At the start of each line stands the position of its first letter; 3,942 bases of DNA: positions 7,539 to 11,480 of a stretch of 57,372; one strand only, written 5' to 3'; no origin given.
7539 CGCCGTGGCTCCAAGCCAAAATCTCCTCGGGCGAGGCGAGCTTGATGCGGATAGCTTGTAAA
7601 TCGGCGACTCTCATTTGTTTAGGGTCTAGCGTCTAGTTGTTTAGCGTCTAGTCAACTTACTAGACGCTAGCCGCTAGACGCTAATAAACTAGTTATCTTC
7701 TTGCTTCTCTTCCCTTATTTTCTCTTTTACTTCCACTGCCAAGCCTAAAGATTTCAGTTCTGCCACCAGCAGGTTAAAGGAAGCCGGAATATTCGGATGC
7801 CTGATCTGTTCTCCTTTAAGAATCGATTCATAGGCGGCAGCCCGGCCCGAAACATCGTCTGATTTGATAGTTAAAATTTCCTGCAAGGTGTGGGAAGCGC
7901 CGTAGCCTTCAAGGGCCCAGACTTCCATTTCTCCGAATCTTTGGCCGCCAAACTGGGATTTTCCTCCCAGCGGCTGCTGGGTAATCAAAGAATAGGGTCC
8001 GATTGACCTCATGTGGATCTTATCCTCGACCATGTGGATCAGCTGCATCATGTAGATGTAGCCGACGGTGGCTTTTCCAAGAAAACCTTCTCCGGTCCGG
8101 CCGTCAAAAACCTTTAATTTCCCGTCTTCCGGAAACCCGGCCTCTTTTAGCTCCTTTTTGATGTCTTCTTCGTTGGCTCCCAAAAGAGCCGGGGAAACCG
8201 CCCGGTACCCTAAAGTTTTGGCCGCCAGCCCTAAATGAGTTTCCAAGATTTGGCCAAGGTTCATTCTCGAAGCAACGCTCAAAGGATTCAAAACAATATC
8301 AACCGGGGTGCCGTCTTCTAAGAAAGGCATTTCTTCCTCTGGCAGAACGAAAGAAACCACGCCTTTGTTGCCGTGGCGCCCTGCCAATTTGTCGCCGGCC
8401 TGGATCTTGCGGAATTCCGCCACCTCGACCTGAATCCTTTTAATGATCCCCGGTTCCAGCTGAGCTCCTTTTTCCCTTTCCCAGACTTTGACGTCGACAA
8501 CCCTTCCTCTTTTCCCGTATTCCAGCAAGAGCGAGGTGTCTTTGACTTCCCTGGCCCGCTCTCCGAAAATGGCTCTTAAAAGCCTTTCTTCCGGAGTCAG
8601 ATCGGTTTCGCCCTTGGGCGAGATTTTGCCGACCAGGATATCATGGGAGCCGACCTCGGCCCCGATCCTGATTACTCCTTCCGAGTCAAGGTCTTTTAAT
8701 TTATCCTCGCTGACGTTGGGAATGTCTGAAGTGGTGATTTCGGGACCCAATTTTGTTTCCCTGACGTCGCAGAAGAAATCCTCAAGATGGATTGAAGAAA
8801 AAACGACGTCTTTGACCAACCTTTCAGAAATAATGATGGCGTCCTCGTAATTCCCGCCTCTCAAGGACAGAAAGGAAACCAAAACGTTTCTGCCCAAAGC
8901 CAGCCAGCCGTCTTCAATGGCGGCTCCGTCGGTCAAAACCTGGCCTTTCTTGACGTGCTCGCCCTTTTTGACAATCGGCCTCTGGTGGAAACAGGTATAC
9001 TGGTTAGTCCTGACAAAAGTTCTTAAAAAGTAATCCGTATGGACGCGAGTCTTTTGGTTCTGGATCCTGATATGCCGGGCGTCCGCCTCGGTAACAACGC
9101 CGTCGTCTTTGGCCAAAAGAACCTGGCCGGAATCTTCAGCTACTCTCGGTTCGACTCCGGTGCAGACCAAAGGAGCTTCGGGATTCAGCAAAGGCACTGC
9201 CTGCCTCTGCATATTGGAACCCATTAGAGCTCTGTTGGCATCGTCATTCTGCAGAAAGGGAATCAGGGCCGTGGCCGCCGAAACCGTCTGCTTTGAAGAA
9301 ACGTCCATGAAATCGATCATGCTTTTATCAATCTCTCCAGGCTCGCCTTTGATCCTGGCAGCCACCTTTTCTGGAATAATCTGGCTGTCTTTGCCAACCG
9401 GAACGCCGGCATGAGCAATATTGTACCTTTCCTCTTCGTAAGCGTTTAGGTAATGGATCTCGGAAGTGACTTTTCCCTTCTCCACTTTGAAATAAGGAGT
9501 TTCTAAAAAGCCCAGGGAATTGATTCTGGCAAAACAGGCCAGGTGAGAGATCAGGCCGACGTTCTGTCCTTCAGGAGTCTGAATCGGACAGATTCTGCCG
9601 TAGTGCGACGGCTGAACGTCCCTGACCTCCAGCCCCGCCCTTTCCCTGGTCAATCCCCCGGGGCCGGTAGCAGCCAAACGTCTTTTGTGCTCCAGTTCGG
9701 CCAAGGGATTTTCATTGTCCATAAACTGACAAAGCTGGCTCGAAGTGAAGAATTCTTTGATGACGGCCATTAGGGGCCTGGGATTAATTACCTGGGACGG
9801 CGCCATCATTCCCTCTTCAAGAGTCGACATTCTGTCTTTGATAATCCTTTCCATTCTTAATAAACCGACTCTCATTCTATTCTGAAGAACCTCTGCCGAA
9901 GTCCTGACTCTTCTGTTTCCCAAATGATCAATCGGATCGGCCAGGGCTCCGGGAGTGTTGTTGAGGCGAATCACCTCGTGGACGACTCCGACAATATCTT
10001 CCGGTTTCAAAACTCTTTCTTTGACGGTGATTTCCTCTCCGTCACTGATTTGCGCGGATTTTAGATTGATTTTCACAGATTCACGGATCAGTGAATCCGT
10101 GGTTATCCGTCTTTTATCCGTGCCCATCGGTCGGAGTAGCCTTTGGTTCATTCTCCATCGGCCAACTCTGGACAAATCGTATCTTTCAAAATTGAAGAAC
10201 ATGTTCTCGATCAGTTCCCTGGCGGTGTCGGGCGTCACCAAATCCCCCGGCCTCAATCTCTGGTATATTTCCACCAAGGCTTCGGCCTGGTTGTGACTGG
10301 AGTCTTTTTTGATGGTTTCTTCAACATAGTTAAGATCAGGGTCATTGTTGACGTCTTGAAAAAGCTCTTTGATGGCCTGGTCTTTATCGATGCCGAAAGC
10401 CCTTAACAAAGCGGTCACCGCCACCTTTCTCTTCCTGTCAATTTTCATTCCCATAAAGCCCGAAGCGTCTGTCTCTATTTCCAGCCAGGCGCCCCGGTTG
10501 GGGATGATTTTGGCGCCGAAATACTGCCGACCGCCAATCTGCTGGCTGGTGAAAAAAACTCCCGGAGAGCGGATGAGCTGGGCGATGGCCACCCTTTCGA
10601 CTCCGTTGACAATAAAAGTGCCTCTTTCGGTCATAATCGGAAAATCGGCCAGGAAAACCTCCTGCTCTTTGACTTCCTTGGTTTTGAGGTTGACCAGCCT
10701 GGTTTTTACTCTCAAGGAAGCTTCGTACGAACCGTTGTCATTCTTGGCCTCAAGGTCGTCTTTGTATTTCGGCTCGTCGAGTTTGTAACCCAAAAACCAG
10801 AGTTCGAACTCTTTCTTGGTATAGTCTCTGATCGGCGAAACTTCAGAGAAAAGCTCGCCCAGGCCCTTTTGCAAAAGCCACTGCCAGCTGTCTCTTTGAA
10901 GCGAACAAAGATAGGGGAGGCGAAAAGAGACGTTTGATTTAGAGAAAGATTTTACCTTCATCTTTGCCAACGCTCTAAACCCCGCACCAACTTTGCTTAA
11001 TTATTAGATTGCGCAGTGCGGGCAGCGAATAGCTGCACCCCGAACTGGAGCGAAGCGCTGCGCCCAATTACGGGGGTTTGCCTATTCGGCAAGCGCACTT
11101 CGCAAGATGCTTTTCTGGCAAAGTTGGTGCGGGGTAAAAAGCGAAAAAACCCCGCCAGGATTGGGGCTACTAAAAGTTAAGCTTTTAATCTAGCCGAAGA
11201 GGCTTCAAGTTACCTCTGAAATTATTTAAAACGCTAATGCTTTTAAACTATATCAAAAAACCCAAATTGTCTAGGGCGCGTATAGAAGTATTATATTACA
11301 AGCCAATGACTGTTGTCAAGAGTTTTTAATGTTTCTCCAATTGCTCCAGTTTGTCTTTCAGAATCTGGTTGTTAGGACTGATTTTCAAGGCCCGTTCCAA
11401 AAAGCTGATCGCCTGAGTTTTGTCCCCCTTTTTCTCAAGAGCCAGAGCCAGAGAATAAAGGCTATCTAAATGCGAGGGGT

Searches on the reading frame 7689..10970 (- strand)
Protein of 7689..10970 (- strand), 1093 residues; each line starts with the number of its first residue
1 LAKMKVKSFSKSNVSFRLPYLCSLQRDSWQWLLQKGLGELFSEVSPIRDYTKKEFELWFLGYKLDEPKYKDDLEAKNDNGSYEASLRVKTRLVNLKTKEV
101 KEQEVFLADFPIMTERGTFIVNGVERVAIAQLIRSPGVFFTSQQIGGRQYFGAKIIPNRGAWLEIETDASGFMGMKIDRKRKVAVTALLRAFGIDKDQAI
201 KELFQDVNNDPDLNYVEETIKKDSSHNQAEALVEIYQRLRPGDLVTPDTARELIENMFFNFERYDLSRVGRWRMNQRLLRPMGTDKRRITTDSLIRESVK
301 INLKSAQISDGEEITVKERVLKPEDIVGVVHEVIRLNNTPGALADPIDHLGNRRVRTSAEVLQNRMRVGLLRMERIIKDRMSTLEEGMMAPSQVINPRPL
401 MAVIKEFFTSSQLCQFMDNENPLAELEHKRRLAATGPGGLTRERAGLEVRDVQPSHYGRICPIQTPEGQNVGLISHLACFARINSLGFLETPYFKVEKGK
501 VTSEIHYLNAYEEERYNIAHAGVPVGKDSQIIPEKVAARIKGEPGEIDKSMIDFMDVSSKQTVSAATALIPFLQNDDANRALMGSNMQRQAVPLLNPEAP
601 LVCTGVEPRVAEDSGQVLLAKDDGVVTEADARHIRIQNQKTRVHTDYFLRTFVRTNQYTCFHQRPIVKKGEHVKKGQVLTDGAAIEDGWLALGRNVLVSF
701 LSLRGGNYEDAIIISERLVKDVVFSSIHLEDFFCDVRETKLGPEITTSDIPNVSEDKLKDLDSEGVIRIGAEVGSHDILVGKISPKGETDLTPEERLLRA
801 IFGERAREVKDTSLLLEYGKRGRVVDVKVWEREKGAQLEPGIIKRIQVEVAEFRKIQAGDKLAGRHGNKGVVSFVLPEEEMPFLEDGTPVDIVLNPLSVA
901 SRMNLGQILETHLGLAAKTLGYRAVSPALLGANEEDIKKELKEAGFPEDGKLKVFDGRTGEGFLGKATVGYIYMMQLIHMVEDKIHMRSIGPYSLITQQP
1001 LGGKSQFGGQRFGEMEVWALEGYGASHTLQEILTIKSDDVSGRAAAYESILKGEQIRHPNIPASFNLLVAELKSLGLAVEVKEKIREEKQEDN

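Call 38: search_protein_families(library=pfam, proteins=[window:7689-10970:-], max_evalue=0.001)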
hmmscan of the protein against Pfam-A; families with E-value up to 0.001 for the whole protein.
window:7689-10970:- (1093 aa): 6 families
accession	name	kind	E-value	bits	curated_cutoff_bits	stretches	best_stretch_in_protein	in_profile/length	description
PF00562.33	RNA_pol_Rpb2_6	-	3e-115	385.7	23.4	1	620-1006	2-373/373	RNA polymerase Rpb2, domain 6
PF04565.21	RNA_pol_Rpb2_3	-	1.9e-26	92.5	21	1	415-483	1-68/68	RNA polymerase Rpb2, domain 3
PF04560.25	RNA_pol_Rpb2_7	-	1.6e-25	89.7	32.1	1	1008-1083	1-86/87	RNA polymerase Rpb2, domain 7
PF04561.19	RNA_pol_Rpb2_2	-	8.2e-22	78.2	21.7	1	136-286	3-153/190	RNA polymerase Rpb2, domain 2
PF10385.14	RNA_pol_Rpb2_45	-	4.5e-20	71.9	28.2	1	493-558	1-66/66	RNA polymerase beta subunit external 1 domain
PF04563.20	RNA_pol_Rpb2_1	-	2.6e-09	37.4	28.2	1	21-388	2-188/203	RNA polymerase beta subunit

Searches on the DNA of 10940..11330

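Call 78: search_rna_families(source=window, start=10940, end=11330, threshold=evalue, max_evalue=1)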
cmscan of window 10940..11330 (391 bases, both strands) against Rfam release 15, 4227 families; matches with E-value up to 1: 0.
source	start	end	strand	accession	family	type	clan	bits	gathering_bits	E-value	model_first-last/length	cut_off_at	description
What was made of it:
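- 10980..11134 (.): Related 155-bp MITE with the same TIR head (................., 17/17 complementary) but different cargo. TSD is TAAA at 10976-10979 and 11135-11138. It lies just upstream of the rpoB start. No Rfam match (call 78).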
